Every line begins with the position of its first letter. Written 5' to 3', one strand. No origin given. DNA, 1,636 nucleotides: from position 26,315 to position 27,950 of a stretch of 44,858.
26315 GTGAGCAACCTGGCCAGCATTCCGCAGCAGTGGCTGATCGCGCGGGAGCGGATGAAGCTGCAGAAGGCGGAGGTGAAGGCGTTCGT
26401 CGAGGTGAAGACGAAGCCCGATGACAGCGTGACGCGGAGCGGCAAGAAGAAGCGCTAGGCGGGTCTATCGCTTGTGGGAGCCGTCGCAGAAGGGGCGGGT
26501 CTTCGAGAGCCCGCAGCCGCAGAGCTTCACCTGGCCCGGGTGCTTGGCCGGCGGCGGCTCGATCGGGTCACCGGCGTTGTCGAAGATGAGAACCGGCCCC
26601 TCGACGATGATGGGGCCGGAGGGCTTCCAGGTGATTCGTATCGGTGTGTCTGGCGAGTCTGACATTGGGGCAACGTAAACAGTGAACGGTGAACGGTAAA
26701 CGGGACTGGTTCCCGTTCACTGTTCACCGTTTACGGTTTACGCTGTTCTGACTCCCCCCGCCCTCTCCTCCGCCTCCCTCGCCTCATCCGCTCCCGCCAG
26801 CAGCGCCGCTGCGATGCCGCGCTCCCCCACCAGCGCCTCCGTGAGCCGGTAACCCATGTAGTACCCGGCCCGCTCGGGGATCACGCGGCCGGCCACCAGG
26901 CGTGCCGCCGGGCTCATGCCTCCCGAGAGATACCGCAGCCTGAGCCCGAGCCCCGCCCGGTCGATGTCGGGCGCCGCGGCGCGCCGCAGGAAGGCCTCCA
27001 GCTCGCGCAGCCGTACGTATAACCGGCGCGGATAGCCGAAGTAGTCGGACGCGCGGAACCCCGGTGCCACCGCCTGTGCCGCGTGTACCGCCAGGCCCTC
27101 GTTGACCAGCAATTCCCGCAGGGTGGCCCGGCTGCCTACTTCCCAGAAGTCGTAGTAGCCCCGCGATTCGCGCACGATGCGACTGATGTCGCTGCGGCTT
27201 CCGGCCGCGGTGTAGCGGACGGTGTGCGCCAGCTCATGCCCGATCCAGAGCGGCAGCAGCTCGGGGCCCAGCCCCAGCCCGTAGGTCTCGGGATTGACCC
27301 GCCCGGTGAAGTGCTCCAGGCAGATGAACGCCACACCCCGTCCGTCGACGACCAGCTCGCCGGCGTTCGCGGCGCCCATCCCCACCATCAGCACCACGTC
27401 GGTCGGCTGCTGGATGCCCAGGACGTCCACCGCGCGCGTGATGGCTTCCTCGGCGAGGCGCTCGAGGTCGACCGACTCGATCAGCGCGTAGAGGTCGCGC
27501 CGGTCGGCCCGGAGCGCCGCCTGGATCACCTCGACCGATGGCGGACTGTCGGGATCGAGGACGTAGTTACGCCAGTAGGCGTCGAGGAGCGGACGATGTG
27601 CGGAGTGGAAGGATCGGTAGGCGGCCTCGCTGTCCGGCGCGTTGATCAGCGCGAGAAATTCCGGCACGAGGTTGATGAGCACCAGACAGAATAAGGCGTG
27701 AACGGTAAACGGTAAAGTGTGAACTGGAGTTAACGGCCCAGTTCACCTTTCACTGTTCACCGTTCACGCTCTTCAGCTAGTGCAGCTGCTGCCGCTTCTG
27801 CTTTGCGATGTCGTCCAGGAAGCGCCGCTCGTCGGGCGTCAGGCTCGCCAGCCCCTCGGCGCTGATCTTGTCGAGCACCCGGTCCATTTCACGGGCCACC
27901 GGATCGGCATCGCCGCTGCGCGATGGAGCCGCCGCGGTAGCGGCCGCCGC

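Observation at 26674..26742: Unnamed family of palindromes built from tandem GTRAACR heptads; four full copies within 12 kb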

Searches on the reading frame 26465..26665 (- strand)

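Call 72: search_protein_families(library=pfam, proteins=[window:26465-26665:-], max_evalue=0.001)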
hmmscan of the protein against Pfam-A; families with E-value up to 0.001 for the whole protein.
window:26465-26665:- (66 aa): 1 family
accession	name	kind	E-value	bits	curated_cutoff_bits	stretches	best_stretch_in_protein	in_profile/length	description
PF09360.15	zf-CDGSH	-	3.2e-15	56.6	29.5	1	17-65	2-48/48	Iron-binding zinc finger CDGSH type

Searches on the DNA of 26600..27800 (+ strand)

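Call 65: search_rna_families(source=window, start=26600, end=27800, threshold=evalue, max_evalue=10)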
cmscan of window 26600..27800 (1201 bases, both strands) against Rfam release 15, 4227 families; matches with E-value up to 10: 20.
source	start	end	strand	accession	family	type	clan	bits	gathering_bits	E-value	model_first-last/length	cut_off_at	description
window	26674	26742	+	RF03757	mir-6536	Gene; miRNA;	-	35.8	100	3.6e-05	1-81/81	no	mir-6536 microRNA precursor family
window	26672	26744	-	RF03607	mir-9447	Gene; miRNA;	-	34.9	67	8.8e-05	1-68/68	no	mir-9447 microRNA precursor family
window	26674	26742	-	RF03757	mir-6536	Gene; miRNA;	-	34.3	100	9.4e-05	1-81/81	no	mir-6536 microRNA precursor family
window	26667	26749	+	RF04159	MIR1437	Gene; miRNA;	-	31.3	168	0.0042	1-192/192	no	MIR1437 microRNA precursor family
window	26674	26742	+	RF03988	mir-6301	Gene; miRNA;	-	29.3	70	0.00035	1-78/78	no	mir-6301 microRNA precursor family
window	27702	27763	-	RF03607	mir-9447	Gene; miRNA;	-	28.6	67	0.004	1-68/68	no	mir-9447 microRNA precursor family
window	27702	27763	+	RF03607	mir-9447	Gene; miRNA;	-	27.8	67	0.0063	1-68/68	no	mir-9447 microRNA precursor family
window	27697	27768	-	RF03988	mir-6301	Gene; miRNA;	-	24.8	70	0.0083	1-78/78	no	mir-6301 microRNA precursor family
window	26673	26743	-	RF00131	mir-30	Gene; miRNA;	-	24.2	50.2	0.013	1-77/77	no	mir-30 microRNA precursor family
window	26684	26731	+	RF04019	MIR950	Gene; miRNA;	-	23.9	95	0.079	1-92/92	no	MIR950 microRNA precursor family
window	26674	26742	+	RF03558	mir-629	Gene; miRNA;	-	23.9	72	0.38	1-83/83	no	mir-629 microRNA precursor family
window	27696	27771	-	RF00964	mir-938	Gene; miRNA;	-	22.9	84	0.082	1-81/81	no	mir-938 microRNA precursor family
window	26672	26744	-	RF03964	mir-H1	Gene; miRNA;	-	22.2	97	0.77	1-85/85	no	mir-H1 microRNA precursor family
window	27689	27765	+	RF03279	mir-1193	Gene; miRNA;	-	21.9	71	0.64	1-81/81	no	mir-1193 microRNA precursor family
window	27687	27770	-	RF03971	mir-3572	Gene; miRNA;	-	21.5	100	0.12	1-86/86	no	mir-3572 microRNA precursor family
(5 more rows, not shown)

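Call 66: search_dna_similar(query=window:26660-26760:+, collection=plasmids, mode=distant, max_evalue=0.01, max_rows=15)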
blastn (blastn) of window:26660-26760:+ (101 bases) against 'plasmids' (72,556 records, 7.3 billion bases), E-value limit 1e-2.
No match.
